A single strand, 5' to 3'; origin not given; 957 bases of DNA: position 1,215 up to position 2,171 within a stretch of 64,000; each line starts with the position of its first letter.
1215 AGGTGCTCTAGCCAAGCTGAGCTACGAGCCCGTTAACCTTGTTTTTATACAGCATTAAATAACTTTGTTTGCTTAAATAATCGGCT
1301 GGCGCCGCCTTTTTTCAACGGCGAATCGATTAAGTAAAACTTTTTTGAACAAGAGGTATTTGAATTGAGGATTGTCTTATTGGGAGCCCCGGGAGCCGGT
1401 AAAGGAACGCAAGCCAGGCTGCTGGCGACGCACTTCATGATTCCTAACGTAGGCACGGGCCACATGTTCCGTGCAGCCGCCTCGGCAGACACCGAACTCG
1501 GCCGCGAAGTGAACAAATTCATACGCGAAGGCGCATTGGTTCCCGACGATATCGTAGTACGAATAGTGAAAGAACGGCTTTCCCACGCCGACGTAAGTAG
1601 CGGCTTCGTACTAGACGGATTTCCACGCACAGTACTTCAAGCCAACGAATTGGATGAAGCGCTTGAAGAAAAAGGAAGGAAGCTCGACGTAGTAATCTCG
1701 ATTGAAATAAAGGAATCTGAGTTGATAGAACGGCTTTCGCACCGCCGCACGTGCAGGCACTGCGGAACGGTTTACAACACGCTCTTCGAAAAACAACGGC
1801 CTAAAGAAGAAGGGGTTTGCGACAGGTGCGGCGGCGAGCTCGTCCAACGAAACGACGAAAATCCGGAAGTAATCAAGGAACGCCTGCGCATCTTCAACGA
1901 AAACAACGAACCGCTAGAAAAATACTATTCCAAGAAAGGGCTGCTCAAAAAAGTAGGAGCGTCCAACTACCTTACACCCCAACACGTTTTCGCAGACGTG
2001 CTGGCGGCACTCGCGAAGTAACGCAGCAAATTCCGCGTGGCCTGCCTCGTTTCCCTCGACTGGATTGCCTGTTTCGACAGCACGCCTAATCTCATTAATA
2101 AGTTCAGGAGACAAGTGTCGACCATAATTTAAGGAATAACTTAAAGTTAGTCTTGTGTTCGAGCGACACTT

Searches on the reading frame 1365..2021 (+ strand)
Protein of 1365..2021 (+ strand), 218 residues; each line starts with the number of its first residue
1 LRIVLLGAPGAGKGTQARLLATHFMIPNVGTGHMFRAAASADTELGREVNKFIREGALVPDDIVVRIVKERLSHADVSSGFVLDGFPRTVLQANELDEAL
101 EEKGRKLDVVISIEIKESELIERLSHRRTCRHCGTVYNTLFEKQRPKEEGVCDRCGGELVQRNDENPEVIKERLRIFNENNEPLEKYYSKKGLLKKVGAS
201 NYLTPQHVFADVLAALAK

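Call 11: search_protein_families(library=pfam, proteins=[window:1365-2021:+])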
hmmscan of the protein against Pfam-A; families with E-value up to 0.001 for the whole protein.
window:1365-2021:+ (218 aa): 5 families
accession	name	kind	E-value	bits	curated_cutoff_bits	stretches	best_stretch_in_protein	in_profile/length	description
PF00406.28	ADK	-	8.9e-49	165.9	26.8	1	5-192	1-150/151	Adenylate kinase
PF13207.12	AAA_17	-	1.4e-22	80.9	27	1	6-129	1-124/136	AAA domain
PF05191.20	ADK_lid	-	1.5e-15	57.2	26.6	1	127-164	1-36/36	Adenylate kinase, active site lid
PF13238.12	AAA_18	-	3.8e-06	27.8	29.4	1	3-130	1-114/128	AAA domain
PF17213.9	Hydin_ADK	-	0.00069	20.2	27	0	58-85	168-195/196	Hydin Adenylate kinase-like domain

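Call 58: find_homologous_proteins(query=window:1365-2021:+, max_evalue=1e-30)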
Query window:1365-2021:+ (218 aa): 7803 proteins with E <= 1e-30 among 8000 candidates; the best 120 are listed.
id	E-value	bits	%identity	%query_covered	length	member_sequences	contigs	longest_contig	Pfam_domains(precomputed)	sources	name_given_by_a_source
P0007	4.1e-139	479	100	100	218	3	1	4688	PF00406.30,PF05191.21,PF13207.13,PF13238.13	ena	-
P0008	1.4e-87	311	65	99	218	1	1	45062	PF00406.30,PF05191.21,PF13207.13,PF13238.13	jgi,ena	-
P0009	3.9e-87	309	66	99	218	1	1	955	PF00406.30,PF05191.21,PF13207.13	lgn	-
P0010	7.1e-87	308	64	99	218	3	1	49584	PF00406.30,PF05191.21,PF13207.13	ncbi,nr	ncbi:adenylate kinase [Candidatus Micrarchaeota archaeon]|nr:adenylate kinase [Candidatus Micrarchae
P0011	4.7e-84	299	64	99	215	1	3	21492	PF00406.30,PF05191.21,PF13207.13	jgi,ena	-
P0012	1.2e-83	298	64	99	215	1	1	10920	PF00406.30,PF05191.21,PF13207.13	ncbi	ncbi:MAG: adenylate kinase [Candidatus Micrarchaeota archaeon]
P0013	1.7e-83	297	63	99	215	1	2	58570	PF00406.30,PF05191.21,PF13207.13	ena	-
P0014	6.9e-63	230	52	90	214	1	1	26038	PF17213.10,PF00406.30,PF02223.24,PF05191.21,PF13671.13,PF13207.13,PF13238.13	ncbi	ncbi:adenylate kinase [Thermodesulfatator indicus]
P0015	1.3e-62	229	52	90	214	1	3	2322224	PF17213.10,PF00406.30,PF02223.24,PF05191.21,PF13671.13,PF13207.13,PF13238.13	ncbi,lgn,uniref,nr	ncbi:adenylate kinase [Thermodesulfatator indicus DSM 15286]|uniref:Adenylate kinase n=2 Tax=Thermod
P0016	2.2e-62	228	50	99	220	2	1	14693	PF00406.30,PF05191.21,PF13671.13,PF13207.13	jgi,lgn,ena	-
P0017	3.0e-62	228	50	91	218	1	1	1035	PF00406.30,PF05191.21,PF13207.13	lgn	-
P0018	4.9e-62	227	50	99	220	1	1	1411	PF00406.30,PF05191.21,PF13671.13,PF13207.13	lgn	-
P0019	6.0e-62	227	51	90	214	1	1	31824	PF17213.10,PF00406.30,PF02223.24,PF05191.21,PF13671.13,PF13207.13,PF13238.13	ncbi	-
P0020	6.0e-62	227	51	90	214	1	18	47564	PF17213.10,PF00406.30,PF02223.24,PF05191.21,PF13671.13,PF13207.13,PF13238.13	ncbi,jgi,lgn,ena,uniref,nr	ncbi:MAG TPA: adenylate kinase [Thermodesulfatator atlanticus]|uniref:Adenylate kinase n=1 Tax=Therm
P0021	6.0e-62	227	51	90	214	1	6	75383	PF17213.10,PF00406.30,PF02223.24,PF05191.21,PF13671.13,PF13207.13,PF13238.13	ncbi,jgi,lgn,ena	-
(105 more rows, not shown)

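Call 59: find_encoding_contigs(protein=P0013, flank=3000, max_places=2)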
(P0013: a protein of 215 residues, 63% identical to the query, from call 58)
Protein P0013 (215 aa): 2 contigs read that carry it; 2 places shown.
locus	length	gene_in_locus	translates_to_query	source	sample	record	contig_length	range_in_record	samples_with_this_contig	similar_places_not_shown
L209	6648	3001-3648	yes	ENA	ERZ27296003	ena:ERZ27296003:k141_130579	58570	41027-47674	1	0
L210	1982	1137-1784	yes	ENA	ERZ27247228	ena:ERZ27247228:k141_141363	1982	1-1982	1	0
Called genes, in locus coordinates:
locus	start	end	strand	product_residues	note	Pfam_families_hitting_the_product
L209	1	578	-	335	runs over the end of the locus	PF00814:TsaD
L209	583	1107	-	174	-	PF02517:Rce1-like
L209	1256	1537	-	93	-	PF01282:Ribosomal_S24e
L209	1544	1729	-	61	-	PF06093:Spt4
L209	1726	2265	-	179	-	PF03876:SHS2_Rpb7-N, PF00575:S1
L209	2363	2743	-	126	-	PF18477:PIN_9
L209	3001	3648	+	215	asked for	PF00406:ADK, PF13207:AAA_17, PF05191:ADK_lid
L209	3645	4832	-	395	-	PF00009:GTP_EFTU, PF03193:RsgA_GTPase (weak), PF03144:GTP_EFTU_D2, PF09173:eIF2_C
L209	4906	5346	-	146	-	-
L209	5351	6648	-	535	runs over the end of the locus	PF01921:tRNA-synt_1f, PF19269:Anticodon_2 (weak)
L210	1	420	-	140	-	?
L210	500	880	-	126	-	PF18477:PIN_9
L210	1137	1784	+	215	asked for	PF00406:ADK, PF13207:AAA_17, PF05191:ADK_lid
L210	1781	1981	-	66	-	?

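Call 60: find_encoding_contigs(protein=P0010, flank=10000, max_places=2)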
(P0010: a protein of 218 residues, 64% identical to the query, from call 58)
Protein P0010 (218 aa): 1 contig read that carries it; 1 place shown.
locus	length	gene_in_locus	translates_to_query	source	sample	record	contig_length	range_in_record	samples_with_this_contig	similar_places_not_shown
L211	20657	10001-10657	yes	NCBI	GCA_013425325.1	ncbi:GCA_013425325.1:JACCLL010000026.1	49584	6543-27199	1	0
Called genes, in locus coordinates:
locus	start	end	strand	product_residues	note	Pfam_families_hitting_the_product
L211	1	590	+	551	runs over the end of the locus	PF21760:SecD_1st (weak), PF02355:SecD_SecF_C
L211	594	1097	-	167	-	PF27325:MJ0538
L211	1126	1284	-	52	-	-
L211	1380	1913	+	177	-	PF01864:CarS-like, PF01148:CTP_transf_1 (weak)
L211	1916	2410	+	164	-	PF09721:Exosortase_EpsH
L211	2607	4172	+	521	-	PF23545:Zn_ribbon_HMPTM, PF04055:Radical_SAM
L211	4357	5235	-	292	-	PF00892:EamA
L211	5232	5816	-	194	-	PF00069:Pkinase (weak), PF01163:RIO1 (weak), PF06293:Kdo (faint), PF01636:APH (faint), PF03109:ABC1 (weak)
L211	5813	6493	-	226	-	PF01300:Sua5_yciO_yrdC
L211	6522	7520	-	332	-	PF00814:TsaD, PF22521:HypF_C_2 (weak)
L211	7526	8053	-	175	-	PF02517:Rce1-like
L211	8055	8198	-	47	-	PF01599:Ribosomal_S27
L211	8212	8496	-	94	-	PF01282:Ribosomal_S24e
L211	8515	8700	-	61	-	PF06093:Spt4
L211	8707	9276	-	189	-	PF03876:SHS2_Rpb7-N, PF00575:S1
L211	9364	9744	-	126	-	PF18477:PIN_9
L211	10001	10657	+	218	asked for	PF00406:ADK, PF13207:AAA_17, PF05191:ADK_lid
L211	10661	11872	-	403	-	PF00009:GTP_EFTU, PF03193:RsgA_GTPase (faint), PF03144:GTP_EFTU_D2, PF09173:eIF2_C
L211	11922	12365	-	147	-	-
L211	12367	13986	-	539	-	PF01921:tRNA-synt_1f, PF09334:tRNA-synt_1g (faint)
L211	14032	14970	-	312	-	PF01916:DS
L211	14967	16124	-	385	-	PF02778:tRNA_int_endo_N (weak), PF12928:tRNA_int_end_N2 (faint), PF02778:tRNA_int_endo_N (weak), PF01974:tRNA_int_endo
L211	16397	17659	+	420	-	-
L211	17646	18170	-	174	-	PF01965:DJ-1_PfpI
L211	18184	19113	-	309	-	PF02568:ThiI, PF03054:tRNA_Me_trans, PF18297:NFACT-R_2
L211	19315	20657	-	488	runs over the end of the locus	-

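Call 61: find_encoding_contigs(protein=P0012, flank=10000, max_places=2)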
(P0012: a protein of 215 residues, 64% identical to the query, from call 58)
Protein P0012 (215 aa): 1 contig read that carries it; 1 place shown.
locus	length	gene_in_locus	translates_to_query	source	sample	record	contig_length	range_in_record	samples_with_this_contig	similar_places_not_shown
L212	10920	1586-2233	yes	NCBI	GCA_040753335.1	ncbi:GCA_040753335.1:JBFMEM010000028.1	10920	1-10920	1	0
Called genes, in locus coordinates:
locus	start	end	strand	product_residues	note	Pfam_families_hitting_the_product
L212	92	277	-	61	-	PF06093:Spt4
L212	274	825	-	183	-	PF03876:SHS2_Rpb7-N, PF00575:S1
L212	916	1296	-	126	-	PF18477:PIN_9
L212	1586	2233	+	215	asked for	PF00406:ADK, PF13207:AAA_17, PF05191:ADK_lid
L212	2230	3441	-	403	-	PF00009:GTP_EFTU, PF03193:RsgA_GTPase (faint), PF03144:GTP_EFTU_D2, PF09173:eIF2_C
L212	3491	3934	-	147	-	-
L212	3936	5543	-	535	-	PF01921:tRNA-synt_1f, PF09334:tRNA-synt_1g (faint)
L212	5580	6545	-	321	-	PF01916:DS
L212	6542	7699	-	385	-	PF02778:tRNA_int_endo_N (weak), PF01974:tRNA_int_endo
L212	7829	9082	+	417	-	-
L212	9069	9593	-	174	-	PF01965:DJ-1_PfpI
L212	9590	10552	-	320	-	PF02568:ThiI, PF03054:tRNA_Me_trans, PF18297:NFACT-R_2 (weak)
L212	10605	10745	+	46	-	-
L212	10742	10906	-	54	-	PF00391:PEP-utilizers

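Call 63: search_solved_structures(query=L211:14967-16124:-, max_evalue=0.001)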
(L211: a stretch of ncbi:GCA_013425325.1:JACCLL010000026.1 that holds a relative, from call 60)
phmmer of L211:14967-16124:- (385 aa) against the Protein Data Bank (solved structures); distinct sequences matched with E-value up to 0.001: 14.
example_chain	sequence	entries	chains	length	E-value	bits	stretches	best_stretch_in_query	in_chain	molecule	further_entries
4fz2_A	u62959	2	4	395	1.3e-125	422.6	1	11-385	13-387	tRNA intron endonuclease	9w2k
5x89_A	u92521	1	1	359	1.5e-23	86.8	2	159-291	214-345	EndA-like protein,tRNA-splicing endonuclease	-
1r0v_A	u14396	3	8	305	1.2e-18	70.6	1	161-285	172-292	tRNA-intron endonuclease | Putative tRNA-intron endonuclease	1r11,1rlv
2gjw_A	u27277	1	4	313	1.4e-18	70.4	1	161-285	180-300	tRNA-splicing endonuclease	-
1a79_A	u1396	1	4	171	3.3e-18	69.2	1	146-287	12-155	TRNA ENDONUCLEASE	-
3p1y_A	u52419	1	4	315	2.2e-17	66.4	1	170-285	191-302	tRNA-splicing endonuclease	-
3p1z_B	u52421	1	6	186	3.8e-15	59.1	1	129-287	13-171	tRNA-splicing endonuclease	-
3ajv_B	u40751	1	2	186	3.2e-14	56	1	129-287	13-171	tRNA-splicing endonuclease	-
3iey_A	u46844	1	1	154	8.1e-12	48.1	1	171-288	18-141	tRNA-splicing endonuclease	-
2zyz_B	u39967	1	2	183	2.6e-10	43.2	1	137-286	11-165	tRNA-splicing endonuclease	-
2cv8_A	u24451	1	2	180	2.8e-10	43.1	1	134-288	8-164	tRNA-splicing endonuclease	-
2ohc_A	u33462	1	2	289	3.8e-06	29.5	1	209-285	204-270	tRNA-splicing endonuclease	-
2ohe_A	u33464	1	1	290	3.8e-06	29.4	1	209-285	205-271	tRNA-splicing endonuclease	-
3iey_B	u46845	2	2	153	0.00014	24.3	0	162-239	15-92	NEQ261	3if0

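Call 66: find_homologous_proteins(query=L211:14967-16124:-, max_evalue=1e-40)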
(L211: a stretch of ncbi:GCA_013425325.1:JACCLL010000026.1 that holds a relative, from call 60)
Query L211:14967-16124:- (385 aa): 1342 proteins with E <= 1e-40 among 5491 candidates; the best 120 are listed.
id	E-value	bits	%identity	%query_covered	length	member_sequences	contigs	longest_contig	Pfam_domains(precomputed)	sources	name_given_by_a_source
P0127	3.2e-255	864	99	100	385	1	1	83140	PF12928.13,PF01974.24,PF02778.20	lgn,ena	-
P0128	6.8e-255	863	99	100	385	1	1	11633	PF12928.13,PF01974.24,PF02778.20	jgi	-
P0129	4.9e-243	824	94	100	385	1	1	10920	PF01974.24,PF02778.20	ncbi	ncbi:MAG: tRNA-intron lyase [Candidatus Micrarchaeota archaeon]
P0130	2.1e-237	805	91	100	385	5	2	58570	PF01974.24,PF02778.20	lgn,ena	-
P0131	3.5e-227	772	87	100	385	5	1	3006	PF01974.24,PF02778.20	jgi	-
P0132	3.5e-221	752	88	97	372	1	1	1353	PF01974.24,PF02778.20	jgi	-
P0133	1.8e-216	737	83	100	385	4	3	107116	PF12928.13,PF01974.24,PF02778.20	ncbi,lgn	ncbi:MAG: tRNA-intron lyase [Candidatus Micrarchaeia archaeon]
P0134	1.5e-213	727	81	100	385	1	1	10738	PF01974.24,PF02778.20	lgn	-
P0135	1.9e-197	674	79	97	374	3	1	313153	PF01974.24,PF02778.20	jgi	-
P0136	2.1e-197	674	76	100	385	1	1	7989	PF01974.24,PF02778.20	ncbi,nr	ncbi:tRNA-intron lyase [Candidatus Micrarchaeota archaeon]|nr:tRNA-intron lyase [Candidatus Micrarch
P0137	1.2e-194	665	76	100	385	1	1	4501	PF12928.13,PF01974.24,PF02778.20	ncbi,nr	ncbi:tRNA-intron lyase [Candidatus Micrarchaeota archaeon]|nr:tRNA-intron lyase [Candidatus Micrarch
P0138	3.0e-193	660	74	100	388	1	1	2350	PF01974.24,PF02778.20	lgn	-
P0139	2.1e-190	651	74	99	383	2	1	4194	PF12928.13,PF01974.24,PF02778.20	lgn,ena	-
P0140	4.5e-190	650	74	100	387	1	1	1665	PF01974.24,PF02778.20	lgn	-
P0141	5.1e-190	650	75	100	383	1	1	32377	PF01974.24,PF02778.20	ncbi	-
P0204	1.9e-179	615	70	100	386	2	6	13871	PF12928.13,PF01974.24,PF02778.20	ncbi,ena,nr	ncbi:TPA: tRNA-intron lyase [Candidatus Micrarchaeota archaeon]|nr:tRNA-intron lyase [Candidatus Mic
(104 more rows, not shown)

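Call 67: find_encoding_contigs(protein=P0131, flank=5000, max_places=4)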
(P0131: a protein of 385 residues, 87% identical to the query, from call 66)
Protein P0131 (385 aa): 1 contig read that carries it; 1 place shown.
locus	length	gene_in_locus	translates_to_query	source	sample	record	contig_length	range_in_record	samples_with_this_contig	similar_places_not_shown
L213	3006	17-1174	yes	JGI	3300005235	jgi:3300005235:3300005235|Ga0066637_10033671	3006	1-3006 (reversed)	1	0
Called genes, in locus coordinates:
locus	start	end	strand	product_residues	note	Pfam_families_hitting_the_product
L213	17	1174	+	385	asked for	PF02778:tRNA_int_endo_N (weak), PF01974:tRNA_int_endo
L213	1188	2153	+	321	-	PF01916:DS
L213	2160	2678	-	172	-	PF27325:MJ0538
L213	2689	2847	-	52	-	-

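Call 68: find_encoding_contigs(protein=P0204, flank=5000, max_places=6)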
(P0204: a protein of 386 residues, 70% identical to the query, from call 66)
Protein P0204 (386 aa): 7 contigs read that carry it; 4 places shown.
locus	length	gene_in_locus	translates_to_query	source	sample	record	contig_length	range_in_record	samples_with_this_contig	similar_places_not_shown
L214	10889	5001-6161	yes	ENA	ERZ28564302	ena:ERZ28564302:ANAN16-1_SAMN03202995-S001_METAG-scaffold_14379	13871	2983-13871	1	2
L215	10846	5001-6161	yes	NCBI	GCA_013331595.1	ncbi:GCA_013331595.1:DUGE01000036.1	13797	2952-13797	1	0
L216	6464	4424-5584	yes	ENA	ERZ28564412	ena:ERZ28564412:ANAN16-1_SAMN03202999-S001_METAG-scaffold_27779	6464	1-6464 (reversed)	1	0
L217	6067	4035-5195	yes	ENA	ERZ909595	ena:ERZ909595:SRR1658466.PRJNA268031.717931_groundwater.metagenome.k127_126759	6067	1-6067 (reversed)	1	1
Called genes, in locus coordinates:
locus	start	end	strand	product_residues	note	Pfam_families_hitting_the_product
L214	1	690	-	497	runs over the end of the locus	PF00437:T2SSE, PF23989:PilB3_C (weak)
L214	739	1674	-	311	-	-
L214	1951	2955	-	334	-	-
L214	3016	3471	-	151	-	-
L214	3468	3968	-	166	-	-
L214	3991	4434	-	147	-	-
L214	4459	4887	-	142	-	-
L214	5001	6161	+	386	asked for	PF02778:tRNA_int_endo_N (faint), PF12928:tRNA_int_end_N2 (faint), PF01974:tRNA_int_endo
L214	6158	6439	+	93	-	-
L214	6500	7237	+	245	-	PF00106:adh_short, PF08659:KR, PF13561:adh_short_C2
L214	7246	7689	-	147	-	PF10130:PIN_2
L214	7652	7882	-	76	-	PF26688:RHH_12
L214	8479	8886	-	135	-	PF13404:HTH_AsnC-type, PF13412:HTH_24, PF01037:AsnC_trans_reg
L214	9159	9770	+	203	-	-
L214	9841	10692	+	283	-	PF01921:tRNA-synt_1f, PF09334:tRNA-synt_1g (weak)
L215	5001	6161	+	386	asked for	PF02778:tRNA_int_endo_N (faint), PF12928:tRNA_int_end_N2 (faint), PF01974:tRNA_int_endo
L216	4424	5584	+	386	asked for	PF02778:tRNA_int_endo_N (faint), PF12928:tRNA_int_end_N2 (faint), PF01974:tRNA_int_endo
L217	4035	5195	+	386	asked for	PF02778:tRNA_int_endo_N (faint), PF12928:tRNA_int_end_N2 (faint), PF01974:tRNA_int_endo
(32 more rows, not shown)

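Call 77: list_cluster_members(proteins=[L168:216-1154:-, L168:1157-2305:-, L169:322-888:+, L169:881-1492:-, L213:17-1174:+])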
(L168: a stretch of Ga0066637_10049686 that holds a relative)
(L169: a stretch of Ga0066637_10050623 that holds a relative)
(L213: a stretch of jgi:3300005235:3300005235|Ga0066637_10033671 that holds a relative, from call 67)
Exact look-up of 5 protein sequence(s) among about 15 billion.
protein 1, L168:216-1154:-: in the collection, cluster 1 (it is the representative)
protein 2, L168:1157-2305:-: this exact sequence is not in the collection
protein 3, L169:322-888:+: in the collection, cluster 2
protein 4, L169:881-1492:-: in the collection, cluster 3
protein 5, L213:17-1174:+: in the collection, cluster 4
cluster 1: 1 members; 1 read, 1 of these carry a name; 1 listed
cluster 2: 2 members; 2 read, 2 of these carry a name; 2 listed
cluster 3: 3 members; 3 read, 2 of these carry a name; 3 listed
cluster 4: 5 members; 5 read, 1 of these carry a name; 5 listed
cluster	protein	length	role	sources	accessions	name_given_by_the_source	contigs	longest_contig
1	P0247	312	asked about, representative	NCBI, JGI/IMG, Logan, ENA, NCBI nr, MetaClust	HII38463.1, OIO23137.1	TPA: sodium:calcium antiporter [Candidatus Micrarchaeota archaeon] | MAG: hypothetical protein AUJ65_04210 [Candidatus Micrarchaeota archaeon CG1_02_51_15] | \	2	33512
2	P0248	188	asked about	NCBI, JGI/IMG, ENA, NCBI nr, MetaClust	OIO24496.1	hypothetical protein AUJ65_01055 [Candidatus Micrarchaeota archaeon CG1_02_51_15] | MAG: hypothetical protein AUJ65_01055 [Candidatus Micrarchaeota archaeon CG1_02_51_15] | \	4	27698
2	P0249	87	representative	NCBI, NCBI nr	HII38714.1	TPA: hypothetical protein HA318_01785, partial [Candidatus Micrarchaeota archaeon] | hypothetical protein [Candidatus Micrarchaeota archaeon]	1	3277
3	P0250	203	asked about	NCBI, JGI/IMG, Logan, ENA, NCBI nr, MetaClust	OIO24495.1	hypothetical protein AUJ65_01050 [Candidatus Micrarchaeota archaeon CG1_02_51_15] | MAG: hypothetical protein AUJ65_01050 [Candidatus Micrarchaeota archaeon CG1_02_51_15] | \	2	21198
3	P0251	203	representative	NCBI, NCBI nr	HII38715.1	TPA: hypothetical protein HA318_01790 [Candidatus Micrarchaeota archaeon] | hypothetical protein [Candidatus Micrarchaeota archaeon]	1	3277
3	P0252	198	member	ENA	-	-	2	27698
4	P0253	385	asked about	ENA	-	-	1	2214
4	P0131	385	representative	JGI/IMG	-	-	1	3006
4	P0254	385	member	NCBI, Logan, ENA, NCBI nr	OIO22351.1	tRNA-intron lyase [Candidatus Micrarchaeota archaeon CG1_02_51_15] | MAG: tRNA-intron lyase [Candidatus Micrarchaeota archaeon CG1_02_51_15]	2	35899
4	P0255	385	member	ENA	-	-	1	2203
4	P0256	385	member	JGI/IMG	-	-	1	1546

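Call 85: search_solved_structures(query=P0254, max_evalue=1e-10)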
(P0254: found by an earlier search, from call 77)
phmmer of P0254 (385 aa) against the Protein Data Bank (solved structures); distinct sequences matched with E-value up to 1e-10: 8.
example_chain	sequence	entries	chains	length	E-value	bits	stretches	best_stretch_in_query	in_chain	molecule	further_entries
4fz2_A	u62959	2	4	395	4.2e-119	401.1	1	11-385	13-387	tRNA intron endonuclease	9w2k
5x89_A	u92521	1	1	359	4e-24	88.4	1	159-292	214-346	EndA-like protein,tRNA-splicing endonuclease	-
1r0v_A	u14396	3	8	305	1e-19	73.9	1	161-285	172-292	tRNA-intron endonuclease | Putative tRNA-intron endonuclease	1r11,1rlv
2gjw_A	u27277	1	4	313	1.2e-19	73.7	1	161-285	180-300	tRNA-splicing endonuclease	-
3p1y_A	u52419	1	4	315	1.5e-18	70.1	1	170-285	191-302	tRNA-splicing endonuclease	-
1a79_A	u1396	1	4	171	2.4e-17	66.2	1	138-287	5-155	TRNA ENDONUCLEASE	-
3p1z_B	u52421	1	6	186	4.2e-14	55.5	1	124-287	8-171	tRNA-splicing endonuclease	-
3ajv_B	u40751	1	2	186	3.9e-13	52.3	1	124-287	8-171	tRNA-splicing endonuclease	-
